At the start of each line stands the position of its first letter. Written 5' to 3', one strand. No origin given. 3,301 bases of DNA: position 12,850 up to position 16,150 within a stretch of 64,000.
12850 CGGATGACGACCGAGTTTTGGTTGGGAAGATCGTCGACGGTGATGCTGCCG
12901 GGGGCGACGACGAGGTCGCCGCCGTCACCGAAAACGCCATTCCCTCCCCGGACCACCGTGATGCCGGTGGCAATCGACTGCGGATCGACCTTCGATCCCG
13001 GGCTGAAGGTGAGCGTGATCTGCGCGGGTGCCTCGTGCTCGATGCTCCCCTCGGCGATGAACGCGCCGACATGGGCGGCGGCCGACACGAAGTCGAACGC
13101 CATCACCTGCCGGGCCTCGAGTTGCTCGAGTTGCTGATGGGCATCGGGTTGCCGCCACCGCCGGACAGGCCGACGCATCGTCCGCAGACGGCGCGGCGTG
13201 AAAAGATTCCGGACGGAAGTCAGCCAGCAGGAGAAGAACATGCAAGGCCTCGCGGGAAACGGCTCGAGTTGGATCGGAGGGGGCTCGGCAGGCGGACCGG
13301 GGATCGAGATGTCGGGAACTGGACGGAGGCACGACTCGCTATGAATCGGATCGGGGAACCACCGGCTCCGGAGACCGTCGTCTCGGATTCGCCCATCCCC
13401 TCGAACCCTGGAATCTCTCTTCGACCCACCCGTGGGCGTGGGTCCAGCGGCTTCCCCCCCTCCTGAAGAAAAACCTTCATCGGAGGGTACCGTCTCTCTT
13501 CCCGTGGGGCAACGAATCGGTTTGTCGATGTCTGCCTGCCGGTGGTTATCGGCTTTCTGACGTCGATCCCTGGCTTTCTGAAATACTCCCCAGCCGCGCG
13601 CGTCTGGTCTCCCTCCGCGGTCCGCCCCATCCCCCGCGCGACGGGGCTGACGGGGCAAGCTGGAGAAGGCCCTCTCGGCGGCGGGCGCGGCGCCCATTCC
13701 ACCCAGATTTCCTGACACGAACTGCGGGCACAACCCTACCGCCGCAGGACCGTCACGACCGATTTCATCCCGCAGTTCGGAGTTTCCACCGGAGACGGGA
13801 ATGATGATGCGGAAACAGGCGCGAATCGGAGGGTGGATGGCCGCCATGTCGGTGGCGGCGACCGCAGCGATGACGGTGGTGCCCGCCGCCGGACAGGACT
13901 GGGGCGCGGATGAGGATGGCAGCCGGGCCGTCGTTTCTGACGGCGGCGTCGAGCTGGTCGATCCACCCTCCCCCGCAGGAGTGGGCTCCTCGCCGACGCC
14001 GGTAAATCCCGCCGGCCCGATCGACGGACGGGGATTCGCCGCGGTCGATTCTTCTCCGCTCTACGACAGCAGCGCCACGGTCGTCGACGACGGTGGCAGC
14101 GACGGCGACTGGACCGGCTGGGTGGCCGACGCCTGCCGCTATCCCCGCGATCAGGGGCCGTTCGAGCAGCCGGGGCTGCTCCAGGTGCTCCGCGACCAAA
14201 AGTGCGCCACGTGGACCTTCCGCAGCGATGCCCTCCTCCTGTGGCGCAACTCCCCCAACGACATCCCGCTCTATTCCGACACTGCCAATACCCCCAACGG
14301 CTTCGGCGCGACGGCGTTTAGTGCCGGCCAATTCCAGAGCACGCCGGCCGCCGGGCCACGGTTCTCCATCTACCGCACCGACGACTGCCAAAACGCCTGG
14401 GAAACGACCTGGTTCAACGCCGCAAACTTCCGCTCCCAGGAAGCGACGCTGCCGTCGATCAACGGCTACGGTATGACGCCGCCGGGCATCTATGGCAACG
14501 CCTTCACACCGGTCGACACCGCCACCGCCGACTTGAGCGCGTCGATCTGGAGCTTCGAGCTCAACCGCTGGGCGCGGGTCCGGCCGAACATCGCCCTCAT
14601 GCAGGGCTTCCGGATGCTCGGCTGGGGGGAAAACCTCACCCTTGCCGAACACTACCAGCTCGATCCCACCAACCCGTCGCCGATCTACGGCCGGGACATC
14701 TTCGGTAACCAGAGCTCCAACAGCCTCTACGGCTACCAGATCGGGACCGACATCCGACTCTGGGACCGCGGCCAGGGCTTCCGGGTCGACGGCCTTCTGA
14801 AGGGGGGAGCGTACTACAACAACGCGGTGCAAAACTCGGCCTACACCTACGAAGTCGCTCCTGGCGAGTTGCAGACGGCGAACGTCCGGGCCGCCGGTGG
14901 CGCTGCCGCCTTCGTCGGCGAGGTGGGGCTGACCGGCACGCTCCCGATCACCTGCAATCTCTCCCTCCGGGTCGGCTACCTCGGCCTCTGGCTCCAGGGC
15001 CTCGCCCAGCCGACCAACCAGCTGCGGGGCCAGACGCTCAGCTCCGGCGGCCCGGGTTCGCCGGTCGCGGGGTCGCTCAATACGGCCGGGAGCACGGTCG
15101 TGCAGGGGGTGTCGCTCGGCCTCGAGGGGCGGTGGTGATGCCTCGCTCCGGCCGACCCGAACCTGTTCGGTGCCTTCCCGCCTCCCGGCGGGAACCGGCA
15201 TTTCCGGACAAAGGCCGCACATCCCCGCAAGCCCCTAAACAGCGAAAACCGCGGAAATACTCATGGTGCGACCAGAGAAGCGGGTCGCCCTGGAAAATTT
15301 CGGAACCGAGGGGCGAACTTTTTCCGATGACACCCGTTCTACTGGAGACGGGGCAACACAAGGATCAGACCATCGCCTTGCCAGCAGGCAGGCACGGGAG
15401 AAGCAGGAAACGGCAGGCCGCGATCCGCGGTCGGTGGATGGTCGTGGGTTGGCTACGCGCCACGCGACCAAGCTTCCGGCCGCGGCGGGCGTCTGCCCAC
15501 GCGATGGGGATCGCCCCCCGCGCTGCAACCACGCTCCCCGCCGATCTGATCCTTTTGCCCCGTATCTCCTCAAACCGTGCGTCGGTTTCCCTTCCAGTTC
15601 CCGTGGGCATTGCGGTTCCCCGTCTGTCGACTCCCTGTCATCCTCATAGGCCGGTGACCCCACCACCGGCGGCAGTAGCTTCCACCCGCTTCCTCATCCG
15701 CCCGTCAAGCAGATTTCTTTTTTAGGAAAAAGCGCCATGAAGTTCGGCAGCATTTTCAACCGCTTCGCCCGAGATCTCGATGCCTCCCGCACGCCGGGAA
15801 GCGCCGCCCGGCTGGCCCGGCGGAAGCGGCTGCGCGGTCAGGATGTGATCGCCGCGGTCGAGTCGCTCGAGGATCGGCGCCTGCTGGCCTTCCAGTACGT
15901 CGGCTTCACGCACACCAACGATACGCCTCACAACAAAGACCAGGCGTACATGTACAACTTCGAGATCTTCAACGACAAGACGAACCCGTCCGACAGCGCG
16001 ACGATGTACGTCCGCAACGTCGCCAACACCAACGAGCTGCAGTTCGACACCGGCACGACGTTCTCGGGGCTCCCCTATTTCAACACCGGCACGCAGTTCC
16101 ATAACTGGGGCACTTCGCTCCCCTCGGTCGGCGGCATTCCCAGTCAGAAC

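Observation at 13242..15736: An outer-membrane barrel gene sits between two divergently transcribed giant surface-protein genes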

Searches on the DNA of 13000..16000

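Call 12: search_rna_families(source=window, start=13000, end=16000, threshold=evalue, max_evalue=1)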
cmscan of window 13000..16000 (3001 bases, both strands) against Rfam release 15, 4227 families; matches with E-value up to 1: 1.
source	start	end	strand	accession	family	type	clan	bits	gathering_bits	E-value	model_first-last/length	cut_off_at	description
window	14073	14098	-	RF00498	EAV_LTH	Cis-reg; leader;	-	24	70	0.011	1-45/45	no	Equine arteritis virus leader TRS hairpin (LTH)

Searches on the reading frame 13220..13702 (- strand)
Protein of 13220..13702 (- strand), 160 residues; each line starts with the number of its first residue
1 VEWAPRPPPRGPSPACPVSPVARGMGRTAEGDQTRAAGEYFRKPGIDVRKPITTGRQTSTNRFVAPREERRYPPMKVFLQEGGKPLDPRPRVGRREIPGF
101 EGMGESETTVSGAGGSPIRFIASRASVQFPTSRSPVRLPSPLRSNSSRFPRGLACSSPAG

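Call 5: search_protein_families(library=pfam, proteins=[window:13220-13702:-], max_evalue=0.01)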
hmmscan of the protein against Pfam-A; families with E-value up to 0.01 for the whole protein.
window:13220-13702:- (160 aa): 0 families
